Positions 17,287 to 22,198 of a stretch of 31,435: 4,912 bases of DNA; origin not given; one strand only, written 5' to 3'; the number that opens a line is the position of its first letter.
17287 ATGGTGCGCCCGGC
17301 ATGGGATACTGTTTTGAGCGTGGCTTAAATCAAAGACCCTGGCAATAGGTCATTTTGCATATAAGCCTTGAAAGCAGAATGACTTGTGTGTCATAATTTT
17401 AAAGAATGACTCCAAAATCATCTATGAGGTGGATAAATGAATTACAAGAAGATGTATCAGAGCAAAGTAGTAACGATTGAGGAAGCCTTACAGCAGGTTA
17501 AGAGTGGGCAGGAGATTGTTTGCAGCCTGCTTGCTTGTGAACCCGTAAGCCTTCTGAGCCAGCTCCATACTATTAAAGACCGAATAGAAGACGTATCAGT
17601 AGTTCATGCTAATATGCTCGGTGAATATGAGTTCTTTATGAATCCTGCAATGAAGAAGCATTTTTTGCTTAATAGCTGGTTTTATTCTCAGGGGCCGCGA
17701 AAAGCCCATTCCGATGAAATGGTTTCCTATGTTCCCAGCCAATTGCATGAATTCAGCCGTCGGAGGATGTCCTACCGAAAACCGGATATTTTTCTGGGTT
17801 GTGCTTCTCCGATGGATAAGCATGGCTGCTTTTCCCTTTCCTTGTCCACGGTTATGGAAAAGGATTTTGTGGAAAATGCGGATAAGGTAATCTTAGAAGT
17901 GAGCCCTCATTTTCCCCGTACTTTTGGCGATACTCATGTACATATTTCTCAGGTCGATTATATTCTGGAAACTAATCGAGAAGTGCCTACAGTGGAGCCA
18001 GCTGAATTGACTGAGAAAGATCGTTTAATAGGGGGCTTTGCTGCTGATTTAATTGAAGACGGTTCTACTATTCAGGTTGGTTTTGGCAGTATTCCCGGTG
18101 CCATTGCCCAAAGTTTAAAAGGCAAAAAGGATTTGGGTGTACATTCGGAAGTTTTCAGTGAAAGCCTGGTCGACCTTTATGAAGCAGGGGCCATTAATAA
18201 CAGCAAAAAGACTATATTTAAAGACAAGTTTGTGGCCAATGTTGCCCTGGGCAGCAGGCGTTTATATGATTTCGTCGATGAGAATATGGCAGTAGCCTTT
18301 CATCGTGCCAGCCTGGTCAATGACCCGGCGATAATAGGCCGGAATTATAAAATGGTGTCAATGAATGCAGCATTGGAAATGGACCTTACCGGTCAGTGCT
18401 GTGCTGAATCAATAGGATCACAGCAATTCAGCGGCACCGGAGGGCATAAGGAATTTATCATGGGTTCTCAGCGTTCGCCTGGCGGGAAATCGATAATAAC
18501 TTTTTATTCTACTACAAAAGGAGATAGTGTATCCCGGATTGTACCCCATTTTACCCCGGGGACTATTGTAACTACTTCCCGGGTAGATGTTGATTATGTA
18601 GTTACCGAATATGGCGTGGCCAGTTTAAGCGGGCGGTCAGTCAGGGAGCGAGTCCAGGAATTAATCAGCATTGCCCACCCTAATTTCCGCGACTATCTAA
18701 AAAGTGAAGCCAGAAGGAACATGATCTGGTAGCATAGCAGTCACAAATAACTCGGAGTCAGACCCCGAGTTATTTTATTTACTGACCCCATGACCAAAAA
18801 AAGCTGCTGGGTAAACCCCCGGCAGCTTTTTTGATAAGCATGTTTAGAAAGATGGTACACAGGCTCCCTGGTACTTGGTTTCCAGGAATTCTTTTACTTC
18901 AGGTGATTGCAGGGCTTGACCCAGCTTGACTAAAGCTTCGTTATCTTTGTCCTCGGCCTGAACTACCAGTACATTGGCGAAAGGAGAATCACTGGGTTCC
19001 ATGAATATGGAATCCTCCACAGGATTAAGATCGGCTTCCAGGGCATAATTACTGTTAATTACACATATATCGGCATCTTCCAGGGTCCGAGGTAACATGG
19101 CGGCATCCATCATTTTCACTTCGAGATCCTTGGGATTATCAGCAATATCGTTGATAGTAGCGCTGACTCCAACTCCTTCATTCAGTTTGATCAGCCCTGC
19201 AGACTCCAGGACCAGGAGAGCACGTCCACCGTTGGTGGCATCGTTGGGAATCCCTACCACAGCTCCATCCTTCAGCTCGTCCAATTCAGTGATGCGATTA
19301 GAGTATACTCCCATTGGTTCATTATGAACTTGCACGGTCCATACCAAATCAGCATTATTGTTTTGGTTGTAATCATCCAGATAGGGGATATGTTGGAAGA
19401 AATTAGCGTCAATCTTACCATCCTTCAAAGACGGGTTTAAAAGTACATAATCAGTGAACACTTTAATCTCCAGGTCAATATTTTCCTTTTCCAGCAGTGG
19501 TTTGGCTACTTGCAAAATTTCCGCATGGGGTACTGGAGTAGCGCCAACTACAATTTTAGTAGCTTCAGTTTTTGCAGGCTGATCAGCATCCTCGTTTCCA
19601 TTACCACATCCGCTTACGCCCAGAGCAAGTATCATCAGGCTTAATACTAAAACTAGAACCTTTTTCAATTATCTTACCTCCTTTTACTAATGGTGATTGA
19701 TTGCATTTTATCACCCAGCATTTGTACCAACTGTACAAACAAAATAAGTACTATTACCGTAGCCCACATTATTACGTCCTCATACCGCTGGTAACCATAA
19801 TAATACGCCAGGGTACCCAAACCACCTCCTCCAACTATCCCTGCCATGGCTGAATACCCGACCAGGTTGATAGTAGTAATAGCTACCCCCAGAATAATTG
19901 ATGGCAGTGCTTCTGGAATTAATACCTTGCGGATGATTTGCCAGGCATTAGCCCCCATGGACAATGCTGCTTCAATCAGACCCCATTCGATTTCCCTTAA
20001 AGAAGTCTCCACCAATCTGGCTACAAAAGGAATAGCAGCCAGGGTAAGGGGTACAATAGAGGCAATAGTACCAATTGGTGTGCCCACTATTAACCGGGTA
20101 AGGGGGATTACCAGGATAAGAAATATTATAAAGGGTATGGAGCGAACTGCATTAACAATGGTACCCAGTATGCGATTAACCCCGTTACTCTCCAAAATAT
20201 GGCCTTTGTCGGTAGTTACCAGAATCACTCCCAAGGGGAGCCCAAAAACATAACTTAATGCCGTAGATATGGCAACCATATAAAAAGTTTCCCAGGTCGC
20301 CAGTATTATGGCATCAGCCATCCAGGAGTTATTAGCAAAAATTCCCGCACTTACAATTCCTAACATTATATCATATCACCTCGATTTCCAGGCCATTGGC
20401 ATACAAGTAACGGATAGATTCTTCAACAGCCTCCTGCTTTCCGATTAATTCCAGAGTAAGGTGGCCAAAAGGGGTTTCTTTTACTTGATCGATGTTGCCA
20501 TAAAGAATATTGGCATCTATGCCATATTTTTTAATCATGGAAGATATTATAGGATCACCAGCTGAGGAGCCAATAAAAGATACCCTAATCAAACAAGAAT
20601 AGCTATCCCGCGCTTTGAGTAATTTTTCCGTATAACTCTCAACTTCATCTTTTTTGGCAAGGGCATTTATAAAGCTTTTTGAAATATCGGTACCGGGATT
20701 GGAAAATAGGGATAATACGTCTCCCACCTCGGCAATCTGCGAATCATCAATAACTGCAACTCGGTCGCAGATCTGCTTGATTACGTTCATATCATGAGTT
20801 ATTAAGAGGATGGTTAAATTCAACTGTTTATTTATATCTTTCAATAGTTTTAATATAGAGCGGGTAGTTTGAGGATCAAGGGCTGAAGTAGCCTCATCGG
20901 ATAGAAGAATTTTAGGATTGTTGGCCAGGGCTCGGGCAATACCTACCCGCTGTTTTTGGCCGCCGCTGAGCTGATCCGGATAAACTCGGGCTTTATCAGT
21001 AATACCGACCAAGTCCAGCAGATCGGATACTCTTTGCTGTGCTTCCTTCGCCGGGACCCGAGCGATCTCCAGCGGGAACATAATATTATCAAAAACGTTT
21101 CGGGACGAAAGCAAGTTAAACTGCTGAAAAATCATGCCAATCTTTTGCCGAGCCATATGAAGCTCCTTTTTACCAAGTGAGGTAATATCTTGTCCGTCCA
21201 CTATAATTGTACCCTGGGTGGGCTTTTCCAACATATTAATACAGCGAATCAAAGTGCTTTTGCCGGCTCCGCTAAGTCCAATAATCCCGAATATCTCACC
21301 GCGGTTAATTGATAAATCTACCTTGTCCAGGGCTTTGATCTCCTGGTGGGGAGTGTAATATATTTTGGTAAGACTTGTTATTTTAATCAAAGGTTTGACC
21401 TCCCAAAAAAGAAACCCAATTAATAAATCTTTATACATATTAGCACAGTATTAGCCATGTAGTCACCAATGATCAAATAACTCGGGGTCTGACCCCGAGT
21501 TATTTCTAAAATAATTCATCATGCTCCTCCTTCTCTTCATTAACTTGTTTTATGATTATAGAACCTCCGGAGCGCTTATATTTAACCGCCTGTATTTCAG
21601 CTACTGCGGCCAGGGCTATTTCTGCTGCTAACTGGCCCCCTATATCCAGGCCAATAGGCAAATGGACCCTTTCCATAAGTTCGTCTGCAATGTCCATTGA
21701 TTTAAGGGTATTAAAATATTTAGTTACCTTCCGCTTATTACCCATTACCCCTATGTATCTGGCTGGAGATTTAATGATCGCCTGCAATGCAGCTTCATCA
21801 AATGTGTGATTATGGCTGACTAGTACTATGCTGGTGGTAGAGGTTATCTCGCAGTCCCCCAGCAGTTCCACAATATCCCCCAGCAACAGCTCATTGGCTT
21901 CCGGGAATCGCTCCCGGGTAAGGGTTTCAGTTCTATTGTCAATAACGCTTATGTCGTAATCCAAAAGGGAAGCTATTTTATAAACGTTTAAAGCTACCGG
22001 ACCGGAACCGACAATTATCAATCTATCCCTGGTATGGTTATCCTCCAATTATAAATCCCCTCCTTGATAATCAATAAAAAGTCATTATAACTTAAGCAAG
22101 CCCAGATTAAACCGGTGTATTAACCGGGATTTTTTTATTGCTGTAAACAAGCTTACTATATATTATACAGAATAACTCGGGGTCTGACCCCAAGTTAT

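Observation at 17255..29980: Nine copies of a 29-bp odd palindrome occupying most intergenic gaps over 13 kb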

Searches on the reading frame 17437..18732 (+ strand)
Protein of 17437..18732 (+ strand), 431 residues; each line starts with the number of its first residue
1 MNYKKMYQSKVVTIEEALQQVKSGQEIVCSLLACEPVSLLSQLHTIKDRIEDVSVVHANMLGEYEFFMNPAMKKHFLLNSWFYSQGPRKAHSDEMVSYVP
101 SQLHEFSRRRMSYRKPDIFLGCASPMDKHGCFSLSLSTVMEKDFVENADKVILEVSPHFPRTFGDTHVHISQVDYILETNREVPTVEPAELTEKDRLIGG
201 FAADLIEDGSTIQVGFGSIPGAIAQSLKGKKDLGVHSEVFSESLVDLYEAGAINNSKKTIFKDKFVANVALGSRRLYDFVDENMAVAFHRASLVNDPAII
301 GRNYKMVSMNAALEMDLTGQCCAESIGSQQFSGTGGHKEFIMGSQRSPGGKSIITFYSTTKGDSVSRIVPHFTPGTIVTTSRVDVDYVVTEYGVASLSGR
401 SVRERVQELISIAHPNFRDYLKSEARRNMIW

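Call 9: search_protein_families(library=pfam, proteins=[window:17437-18732:+])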
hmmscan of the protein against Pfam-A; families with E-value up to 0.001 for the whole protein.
window:17437-18732:+ (431 aa): 2 families
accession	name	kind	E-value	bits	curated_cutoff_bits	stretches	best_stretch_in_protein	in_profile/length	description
PF13336.12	AcetylCoA_hyd_C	-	1.8e-62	210.3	23.7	1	272-425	1-154/154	Acetyl-CoA hydrolase/transferase C-terminal domain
PF02550.21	AcetylCoA_hydro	-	2.2e-14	54.4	24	1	74-187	82-197/198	Acetyl-CoA hydrolase/transferase N-terminal domain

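Call 11: find_encoding_contigs(protein=window:17437-18732:+, flank=10000, max_places=6)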
Protein window:17437-18732:+ (431 aa): 2 contigs read that carry it; 2 places shown.
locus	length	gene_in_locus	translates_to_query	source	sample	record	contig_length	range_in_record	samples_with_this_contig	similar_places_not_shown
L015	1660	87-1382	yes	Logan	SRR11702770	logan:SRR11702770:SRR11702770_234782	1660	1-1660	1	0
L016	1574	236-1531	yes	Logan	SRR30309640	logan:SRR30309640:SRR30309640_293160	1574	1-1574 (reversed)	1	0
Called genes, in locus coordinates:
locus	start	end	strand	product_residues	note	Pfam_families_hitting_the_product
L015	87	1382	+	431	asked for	PF02550:AcetylCoA_hydro, PF13336:AcetylCoA_hyd_C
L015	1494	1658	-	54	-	?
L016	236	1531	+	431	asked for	PF02550:AcetylCoA_hydro, PF13336:AcetylCoA_hyd_C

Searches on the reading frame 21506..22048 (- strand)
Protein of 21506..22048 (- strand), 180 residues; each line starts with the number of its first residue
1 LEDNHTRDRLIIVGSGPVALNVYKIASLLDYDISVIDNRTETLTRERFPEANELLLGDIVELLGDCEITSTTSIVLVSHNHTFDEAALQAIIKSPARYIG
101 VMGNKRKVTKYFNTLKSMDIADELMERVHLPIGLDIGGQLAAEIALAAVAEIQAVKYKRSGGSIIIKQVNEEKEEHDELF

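Call 9: search_protein_families(library=pfam, proteins=[window:21506-22048:-])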
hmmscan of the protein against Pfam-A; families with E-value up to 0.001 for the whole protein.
window:21506-22048:- (180 aa): 1 family
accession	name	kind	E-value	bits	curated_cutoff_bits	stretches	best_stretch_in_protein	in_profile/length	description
PF13478.12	XdhC_C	-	3.8e-36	124.8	29.7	1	10-152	1-125/125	XdhC Rossmann domain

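Call 36: find_encoding_contigs(protein=window:21506-22048:-, flank=10000, max_places=6)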
Protein window:21506-22048:- (180 aa): 2 contigs read that carry it; 2 places shown.
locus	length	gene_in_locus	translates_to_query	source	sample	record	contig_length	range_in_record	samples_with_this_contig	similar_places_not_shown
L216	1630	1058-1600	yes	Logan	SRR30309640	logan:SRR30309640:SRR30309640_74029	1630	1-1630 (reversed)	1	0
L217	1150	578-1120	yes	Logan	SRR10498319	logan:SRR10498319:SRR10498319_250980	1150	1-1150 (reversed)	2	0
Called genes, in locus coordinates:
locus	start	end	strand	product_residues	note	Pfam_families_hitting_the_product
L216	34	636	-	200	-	-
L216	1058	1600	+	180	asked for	PF13478:XdhC_C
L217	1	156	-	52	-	?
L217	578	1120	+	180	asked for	PF13478:XdhC_C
